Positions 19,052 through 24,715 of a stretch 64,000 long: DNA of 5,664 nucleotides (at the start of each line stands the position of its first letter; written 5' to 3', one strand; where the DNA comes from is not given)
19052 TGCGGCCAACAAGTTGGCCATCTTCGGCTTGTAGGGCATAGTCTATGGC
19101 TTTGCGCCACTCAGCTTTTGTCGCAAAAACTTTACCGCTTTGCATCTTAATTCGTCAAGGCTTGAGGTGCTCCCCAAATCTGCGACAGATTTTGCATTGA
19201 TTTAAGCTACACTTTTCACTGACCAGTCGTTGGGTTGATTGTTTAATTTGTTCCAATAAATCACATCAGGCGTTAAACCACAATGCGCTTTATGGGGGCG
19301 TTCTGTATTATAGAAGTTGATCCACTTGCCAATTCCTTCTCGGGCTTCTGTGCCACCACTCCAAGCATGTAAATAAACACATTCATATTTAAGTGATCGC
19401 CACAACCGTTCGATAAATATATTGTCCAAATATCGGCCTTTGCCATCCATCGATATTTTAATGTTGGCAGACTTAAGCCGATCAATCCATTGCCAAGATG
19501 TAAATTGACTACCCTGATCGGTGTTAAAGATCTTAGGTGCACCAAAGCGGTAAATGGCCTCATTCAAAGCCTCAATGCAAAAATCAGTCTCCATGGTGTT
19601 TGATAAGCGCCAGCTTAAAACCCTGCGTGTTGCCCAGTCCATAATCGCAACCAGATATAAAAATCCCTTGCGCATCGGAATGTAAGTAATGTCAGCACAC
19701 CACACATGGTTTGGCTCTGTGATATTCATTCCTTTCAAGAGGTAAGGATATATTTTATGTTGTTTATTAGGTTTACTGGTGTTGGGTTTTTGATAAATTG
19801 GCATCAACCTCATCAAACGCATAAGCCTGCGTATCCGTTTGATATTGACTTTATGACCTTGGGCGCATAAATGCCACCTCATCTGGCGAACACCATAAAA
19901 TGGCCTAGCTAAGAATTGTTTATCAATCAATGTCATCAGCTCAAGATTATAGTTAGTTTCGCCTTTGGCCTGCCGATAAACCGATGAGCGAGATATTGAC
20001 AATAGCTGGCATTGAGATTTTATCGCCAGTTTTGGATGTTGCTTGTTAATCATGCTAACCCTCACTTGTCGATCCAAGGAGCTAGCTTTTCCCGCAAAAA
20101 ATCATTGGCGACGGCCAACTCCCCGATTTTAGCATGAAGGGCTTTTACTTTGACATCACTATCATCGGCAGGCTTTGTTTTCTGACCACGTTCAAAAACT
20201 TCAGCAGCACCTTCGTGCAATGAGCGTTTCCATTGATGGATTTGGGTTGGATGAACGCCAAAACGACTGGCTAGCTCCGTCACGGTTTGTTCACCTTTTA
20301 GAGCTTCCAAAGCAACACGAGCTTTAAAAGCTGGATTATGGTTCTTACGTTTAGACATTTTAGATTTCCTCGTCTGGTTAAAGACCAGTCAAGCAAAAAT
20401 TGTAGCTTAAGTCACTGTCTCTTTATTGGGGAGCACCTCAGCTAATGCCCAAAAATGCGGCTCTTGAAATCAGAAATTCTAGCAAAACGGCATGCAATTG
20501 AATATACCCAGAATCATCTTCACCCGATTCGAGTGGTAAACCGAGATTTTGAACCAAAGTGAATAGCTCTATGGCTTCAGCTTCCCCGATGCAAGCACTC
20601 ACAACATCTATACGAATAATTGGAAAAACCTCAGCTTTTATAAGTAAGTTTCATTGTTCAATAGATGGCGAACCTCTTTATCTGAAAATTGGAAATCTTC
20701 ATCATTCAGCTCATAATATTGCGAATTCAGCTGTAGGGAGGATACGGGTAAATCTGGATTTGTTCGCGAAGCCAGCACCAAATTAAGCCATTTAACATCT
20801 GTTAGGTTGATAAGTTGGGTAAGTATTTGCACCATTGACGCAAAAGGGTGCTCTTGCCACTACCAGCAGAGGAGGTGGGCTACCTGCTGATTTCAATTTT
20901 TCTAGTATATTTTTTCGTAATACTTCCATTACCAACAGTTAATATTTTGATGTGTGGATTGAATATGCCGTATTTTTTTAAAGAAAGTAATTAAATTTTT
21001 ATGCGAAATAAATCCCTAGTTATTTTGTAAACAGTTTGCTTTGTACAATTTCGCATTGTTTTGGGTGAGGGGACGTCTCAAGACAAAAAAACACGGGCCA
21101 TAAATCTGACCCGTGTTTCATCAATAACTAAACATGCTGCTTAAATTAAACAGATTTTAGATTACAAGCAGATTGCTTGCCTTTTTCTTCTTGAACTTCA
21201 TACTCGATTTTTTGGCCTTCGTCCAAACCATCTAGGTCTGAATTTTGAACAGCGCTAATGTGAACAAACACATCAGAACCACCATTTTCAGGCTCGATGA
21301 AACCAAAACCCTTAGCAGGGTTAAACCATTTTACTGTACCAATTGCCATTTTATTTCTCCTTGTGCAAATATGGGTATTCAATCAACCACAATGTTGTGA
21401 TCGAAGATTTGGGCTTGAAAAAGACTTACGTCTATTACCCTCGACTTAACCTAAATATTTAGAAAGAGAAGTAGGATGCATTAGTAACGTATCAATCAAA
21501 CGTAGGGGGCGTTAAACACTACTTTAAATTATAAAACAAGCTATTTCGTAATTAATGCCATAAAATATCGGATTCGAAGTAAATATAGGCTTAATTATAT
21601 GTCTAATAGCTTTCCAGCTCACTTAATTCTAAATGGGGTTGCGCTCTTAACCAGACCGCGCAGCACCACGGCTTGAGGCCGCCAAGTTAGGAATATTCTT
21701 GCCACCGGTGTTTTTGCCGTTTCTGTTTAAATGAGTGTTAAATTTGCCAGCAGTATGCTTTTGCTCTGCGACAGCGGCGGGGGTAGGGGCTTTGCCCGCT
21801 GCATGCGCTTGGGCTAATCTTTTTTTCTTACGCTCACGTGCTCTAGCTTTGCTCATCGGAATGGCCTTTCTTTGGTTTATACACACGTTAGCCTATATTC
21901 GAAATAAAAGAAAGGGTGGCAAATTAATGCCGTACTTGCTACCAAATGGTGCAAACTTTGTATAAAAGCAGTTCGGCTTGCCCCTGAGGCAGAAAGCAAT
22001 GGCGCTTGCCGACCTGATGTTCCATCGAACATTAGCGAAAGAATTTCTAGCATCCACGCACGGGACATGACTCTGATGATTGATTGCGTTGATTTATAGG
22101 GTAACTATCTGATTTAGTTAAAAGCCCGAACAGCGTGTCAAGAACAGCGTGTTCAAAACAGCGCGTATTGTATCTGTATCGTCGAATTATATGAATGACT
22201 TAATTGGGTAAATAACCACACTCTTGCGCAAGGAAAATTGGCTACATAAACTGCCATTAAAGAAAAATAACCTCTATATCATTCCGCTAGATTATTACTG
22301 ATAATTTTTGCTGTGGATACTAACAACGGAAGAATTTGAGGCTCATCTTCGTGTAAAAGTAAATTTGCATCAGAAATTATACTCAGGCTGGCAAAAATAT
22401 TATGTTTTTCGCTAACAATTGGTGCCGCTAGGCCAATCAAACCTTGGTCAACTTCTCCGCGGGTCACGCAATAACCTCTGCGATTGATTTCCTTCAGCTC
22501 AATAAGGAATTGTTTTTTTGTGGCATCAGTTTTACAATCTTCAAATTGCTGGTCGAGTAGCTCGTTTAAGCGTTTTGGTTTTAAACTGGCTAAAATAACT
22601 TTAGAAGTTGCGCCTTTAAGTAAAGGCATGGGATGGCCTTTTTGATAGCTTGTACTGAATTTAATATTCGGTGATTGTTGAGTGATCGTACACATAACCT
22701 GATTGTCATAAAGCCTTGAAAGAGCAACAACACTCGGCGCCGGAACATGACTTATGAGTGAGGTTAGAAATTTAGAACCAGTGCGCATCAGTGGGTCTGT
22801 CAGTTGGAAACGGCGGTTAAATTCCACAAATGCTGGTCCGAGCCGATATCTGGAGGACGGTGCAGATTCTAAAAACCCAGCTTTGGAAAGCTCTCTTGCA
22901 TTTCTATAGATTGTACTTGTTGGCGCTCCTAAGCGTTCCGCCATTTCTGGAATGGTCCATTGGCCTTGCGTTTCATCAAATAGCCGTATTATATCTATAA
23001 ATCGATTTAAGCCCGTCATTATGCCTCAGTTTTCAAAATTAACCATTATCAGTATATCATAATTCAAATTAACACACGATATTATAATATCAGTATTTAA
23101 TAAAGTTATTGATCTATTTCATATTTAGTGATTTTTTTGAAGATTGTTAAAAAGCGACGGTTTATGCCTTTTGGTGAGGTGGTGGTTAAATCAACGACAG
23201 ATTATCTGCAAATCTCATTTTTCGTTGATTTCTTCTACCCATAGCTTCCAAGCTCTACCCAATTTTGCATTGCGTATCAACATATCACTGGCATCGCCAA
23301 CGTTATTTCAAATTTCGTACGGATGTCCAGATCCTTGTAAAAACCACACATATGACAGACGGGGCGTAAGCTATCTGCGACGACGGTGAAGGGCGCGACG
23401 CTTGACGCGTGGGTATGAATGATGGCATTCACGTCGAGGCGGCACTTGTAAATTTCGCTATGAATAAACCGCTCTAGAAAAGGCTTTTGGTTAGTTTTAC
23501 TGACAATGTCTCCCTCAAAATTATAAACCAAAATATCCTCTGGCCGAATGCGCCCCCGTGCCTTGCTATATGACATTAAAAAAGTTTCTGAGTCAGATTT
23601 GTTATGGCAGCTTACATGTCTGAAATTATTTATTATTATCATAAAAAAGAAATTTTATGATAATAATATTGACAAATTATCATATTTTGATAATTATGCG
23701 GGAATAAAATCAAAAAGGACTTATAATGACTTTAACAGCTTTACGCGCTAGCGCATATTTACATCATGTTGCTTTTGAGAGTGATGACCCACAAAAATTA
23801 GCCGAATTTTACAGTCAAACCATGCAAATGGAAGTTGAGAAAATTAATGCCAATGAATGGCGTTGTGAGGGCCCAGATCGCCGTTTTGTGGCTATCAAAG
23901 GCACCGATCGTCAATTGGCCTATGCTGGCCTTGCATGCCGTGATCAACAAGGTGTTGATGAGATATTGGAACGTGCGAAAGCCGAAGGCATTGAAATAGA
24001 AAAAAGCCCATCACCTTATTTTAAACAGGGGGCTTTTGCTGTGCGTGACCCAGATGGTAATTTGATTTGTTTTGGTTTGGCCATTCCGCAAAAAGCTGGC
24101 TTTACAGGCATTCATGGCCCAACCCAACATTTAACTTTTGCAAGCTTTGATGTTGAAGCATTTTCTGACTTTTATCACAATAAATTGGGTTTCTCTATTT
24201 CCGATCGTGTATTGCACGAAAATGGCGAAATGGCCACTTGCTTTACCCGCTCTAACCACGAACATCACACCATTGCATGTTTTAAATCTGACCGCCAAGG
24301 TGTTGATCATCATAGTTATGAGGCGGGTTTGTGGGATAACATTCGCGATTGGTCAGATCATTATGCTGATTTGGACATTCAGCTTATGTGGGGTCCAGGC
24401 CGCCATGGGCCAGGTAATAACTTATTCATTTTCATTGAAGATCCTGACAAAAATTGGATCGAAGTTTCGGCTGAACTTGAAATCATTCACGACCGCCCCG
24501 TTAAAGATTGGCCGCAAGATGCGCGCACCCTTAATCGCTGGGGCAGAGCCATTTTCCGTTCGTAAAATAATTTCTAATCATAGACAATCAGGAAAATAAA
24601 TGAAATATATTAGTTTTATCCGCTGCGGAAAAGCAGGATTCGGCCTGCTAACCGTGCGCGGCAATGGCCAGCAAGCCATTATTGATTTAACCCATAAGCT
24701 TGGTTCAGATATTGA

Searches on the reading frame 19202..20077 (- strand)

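Call 30: search_protein_families(library=pfam, proteins=[window:19202-20077:-], max_evalue=0.00001)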
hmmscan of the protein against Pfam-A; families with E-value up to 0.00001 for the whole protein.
window:19202-20077:- (291 aa): 3 families
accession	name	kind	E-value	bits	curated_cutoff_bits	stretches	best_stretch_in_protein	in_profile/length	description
PF00665.32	rve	-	8.2e-25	87.5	32.6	1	120-214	2-100/102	Integrase core domain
PF13683.12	rve_3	-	2.1e-15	56.6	26.5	1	205-270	2-67/67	Integrase core domain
PF13276.12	HTH_21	-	2.8e-11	43.9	28.1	1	44-97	3-58/60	HTH-like domain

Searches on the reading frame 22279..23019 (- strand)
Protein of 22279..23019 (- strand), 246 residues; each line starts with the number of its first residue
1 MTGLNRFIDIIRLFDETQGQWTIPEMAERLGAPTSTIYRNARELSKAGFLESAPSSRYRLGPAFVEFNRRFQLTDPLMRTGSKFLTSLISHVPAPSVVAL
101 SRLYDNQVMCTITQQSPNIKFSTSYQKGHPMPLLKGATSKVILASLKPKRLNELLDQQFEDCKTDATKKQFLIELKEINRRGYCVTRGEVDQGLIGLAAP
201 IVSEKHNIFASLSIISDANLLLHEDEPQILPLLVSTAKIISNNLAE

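Call 30: search_protein_families(library=pfam, proteins=[window:22279-23019:-], max_evalue=0.00001)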
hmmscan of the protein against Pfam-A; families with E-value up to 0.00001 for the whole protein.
window:22279-23019:- (246 aa): 2 families
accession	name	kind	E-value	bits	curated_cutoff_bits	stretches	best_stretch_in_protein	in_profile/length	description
PF01614.24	IclR_C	-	5.9e-16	58.9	24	1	96-241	26-173/174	Bacterial transcriptional regulator IclR C-terminal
PF09339.16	HTH_IclR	-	8.3e-09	35.5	22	1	4-52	2-50/52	IclR helix-turn-helix domain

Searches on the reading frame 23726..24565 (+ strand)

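Call 30: search_protein_families(library=pfam, proteins=[window:23726-24565:+], max_evalue=0.00001)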
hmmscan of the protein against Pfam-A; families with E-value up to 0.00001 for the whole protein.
window:23726-24565:+ (279 aa): 1 family
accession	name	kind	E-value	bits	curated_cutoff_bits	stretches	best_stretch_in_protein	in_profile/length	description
PF00903.31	Glyoxalase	-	1.6e-26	93.5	20.6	2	135-247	4-121/121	Glyoxalase/Bleomycin resistance protein/Dioxygenase superfamily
